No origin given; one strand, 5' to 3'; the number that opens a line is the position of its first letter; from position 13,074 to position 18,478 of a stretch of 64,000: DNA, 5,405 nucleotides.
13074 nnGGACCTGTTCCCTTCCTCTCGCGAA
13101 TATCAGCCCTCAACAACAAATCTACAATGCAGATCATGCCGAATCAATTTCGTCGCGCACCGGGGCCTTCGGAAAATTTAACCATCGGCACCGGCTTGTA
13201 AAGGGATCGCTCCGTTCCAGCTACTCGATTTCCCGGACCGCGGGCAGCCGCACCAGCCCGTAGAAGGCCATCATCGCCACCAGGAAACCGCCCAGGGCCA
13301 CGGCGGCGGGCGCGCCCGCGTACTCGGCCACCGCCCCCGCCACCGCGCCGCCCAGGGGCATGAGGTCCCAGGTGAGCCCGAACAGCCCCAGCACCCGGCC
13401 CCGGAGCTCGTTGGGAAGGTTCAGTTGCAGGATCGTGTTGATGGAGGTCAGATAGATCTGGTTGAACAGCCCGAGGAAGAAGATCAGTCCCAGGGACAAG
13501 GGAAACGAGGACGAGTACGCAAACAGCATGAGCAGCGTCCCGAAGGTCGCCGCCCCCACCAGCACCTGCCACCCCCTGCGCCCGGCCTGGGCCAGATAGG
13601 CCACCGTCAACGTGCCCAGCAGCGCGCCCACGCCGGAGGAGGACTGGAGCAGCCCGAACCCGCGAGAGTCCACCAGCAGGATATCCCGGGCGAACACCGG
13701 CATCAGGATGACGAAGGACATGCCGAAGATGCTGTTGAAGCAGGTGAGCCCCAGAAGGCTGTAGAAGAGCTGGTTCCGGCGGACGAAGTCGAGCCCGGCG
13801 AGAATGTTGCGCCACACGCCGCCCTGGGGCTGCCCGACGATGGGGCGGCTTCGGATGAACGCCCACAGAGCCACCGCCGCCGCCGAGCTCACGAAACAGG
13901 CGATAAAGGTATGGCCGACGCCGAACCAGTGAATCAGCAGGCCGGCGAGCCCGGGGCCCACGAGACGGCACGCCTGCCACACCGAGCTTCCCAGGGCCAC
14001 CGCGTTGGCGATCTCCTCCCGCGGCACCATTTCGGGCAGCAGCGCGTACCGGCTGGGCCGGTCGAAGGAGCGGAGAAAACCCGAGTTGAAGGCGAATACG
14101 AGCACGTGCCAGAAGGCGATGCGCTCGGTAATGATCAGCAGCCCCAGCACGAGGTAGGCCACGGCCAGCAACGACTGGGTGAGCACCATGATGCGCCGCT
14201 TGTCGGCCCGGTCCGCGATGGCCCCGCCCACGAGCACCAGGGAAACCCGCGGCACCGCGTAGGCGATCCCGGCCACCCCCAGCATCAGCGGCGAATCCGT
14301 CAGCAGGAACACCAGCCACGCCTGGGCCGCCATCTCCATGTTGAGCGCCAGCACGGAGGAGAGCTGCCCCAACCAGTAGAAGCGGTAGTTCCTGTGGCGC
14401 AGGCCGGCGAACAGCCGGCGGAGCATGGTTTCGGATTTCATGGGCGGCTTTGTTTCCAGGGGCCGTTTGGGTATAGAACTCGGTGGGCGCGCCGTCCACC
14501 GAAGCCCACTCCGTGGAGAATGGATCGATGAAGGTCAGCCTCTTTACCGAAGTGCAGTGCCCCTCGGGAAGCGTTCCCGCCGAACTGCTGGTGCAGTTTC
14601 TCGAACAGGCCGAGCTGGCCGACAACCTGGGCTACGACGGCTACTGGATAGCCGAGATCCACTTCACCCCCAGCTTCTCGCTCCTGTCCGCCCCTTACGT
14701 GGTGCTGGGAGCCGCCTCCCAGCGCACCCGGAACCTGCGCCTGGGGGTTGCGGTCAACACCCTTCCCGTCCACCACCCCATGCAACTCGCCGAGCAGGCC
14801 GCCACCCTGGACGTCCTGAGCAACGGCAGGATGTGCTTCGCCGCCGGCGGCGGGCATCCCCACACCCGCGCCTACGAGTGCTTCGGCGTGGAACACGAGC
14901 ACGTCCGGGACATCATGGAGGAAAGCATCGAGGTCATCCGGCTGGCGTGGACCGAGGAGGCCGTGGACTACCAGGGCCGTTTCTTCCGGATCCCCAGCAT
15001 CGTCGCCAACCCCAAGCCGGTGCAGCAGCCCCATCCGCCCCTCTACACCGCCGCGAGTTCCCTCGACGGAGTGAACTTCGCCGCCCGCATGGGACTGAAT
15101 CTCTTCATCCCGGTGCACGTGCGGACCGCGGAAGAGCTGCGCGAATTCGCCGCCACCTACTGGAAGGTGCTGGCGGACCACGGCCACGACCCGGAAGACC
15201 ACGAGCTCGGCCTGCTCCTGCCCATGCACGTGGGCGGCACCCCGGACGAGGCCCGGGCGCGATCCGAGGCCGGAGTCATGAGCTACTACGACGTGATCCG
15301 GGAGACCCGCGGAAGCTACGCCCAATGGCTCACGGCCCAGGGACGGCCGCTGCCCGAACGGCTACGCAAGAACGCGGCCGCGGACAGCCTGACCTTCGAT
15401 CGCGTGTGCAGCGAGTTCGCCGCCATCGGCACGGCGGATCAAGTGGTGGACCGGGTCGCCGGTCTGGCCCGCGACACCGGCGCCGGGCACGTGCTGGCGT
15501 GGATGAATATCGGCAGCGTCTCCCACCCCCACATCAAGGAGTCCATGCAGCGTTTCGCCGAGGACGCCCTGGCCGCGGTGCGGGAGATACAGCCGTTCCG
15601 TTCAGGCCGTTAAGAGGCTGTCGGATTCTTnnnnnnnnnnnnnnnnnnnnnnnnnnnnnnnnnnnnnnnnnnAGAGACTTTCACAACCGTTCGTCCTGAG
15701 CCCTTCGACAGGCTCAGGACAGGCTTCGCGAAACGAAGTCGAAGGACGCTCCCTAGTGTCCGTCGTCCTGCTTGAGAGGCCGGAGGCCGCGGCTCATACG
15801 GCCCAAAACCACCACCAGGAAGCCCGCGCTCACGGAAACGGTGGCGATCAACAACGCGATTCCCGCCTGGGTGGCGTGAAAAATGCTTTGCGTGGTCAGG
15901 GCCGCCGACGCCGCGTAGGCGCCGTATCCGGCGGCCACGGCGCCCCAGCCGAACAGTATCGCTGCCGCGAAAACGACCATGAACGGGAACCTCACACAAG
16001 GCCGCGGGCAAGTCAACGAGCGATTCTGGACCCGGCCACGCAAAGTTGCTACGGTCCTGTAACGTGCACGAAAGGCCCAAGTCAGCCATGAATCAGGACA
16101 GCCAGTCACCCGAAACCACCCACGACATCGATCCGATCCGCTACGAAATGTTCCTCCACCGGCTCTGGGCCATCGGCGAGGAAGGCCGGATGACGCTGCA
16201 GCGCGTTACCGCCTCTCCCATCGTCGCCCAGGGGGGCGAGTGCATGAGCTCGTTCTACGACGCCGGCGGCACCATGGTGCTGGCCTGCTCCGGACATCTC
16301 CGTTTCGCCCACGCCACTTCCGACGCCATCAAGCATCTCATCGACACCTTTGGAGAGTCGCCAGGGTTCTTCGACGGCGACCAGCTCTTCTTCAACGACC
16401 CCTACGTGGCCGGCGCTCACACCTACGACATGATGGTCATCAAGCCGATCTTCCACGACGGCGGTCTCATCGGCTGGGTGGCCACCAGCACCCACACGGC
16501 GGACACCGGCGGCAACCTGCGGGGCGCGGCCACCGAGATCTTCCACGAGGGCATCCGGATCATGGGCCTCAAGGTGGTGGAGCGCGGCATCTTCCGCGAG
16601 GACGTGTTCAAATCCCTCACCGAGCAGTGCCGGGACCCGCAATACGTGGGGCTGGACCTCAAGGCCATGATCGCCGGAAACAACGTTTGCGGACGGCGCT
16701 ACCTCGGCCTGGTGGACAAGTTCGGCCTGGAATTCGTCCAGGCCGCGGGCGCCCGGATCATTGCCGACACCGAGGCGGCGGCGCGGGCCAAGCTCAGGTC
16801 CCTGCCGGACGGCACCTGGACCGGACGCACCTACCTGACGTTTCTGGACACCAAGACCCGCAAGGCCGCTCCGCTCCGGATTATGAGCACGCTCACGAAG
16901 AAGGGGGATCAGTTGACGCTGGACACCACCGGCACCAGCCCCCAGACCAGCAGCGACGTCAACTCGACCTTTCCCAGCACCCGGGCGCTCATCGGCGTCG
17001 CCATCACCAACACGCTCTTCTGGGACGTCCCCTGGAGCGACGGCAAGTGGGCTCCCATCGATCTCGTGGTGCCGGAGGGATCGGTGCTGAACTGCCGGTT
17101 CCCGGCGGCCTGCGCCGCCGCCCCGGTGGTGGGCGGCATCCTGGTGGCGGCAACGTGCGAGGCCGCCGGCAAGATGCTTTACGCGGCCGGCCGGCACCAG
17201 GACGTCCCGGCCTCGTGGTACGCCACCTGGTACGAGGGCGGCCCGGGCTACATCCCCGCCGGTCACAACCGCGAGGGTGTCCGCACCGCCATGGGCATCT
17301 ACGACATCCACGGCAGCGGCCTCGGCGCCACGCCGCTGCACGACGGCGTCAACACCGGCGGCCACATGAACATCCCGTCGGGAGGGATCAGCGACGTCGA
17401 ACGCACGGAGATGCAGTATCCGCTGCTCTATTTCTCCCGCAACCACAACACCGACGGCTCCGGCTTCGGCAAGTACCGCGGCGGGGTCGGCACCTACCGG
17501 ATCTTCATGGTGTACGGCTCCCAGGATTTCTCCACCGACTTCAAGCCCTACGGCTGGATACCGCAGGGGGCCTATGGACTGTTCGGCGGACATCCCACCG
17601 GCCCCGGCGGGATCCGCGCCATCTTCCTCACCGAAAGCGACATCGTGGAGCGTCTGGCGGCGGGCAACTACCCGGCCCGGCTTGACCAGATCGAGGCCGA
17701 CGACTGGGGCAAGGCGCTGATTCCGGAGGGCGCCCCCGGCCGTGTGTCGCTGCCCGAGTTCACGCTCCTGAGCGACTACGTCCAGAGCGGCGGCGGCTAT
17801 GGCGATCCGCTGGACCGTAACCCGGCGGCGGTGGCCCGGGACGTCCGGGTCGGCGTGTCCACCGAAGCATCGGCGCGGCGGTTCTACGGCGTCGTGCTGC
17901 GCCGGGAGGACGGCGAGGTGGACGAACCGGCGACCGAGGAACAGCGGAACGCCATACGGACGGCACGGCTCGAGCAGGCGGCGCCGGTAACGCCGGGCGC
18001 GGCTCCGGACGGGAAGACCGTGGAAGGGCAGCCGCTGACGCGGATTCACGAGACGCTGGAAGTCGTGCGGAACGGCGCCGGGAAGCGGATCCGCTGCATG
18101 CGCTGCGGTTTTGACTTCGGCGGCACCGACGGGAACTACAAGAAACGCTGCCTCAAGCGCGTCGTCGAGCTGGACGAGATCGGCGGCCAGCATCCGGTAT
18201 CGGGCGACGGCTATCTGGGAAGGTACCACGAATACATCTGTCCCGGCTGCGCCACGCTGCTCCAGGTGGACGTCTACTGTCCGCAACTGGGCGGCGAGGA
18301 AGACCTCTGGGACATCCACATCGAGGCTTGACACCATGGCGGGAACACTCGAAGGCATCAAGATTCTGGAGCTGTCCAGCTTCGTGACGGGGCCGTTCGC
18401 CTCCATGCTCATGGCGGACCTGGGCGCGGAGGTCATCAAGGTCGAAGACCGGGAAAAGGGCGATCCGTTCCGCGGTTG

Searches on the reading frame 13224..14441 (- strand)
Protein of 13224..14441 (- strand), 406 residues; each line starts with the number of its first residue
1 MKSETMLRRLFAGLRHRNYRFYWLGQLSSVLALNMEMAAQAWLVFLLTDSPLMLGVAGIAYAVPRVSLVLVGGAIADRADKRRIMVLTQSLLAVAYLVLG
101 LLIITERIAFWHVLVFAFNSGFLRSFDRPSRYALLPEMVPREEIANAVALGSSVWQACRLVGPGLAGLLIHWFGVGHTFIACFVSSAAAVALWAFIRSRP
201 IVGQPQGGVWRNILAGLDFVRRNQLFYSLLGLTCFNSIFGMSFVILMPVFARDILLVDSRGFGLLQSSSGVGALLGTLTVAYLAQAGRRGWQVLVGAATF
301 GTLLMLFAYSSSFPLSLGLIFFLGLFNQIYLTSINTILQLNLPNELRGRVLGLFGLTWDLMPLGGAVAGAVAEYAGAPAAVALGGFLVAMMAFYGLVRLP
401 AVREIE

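Call 63: search_protein_families(library=pfam, proteins=[window:13224-14441:-], max_evalue=0.00001)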
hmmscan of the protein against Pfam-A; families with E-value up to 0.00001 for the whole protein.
window:13224-14441:- (406 aa): 2 families
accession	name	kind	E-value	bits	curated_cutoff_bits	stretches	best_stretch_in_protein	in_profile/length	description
PF05977.19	MFS_3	-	1.1e-44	153.3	27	1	11-403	4-399/524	Transmembrane secretion effector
PF07690.21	MFS_1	-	4.6e-38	131.5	33.4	2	24-363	3-344/347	Major Facilitator Superfamily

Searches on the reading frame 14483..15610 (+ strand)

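Call 63: search_protein_families(library=pfam, proteins=[window:14483-15610:+], max_evalue=0.00001)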
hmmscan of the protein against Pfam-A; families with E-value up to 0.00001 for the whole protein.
window:14483-15610:+ (376 aa): 1 family
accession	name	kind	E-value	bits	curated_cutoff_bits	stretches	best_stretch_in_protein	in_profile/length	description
PF00296.26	Bac_luciferase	-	1.3e-64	219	27.9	1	16-334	1-312/314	Luciferase-like monooxygenase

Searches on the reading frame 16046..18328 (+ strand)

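Call 49: search_protein_families(library=pfam, proteins=[window:16046-18328:+], max_evalue=0.00001)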
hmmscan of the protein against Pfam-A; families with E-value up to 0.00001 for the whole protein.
window:16046-18328:+ (761 aa): 2 families
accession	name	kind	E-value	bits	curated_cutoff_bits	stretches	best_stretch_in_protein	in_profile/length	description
PF02538.19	Hydantoinase_B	-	3.5e-101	339.6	26.8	1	29-588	1-519/519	Hydantoinase B/oxoprolinase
PF08882.16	Acetone_carb_G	-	8.2e-07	29.7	21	1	669-746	13-93/113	Acetone carboxylase gamma subunit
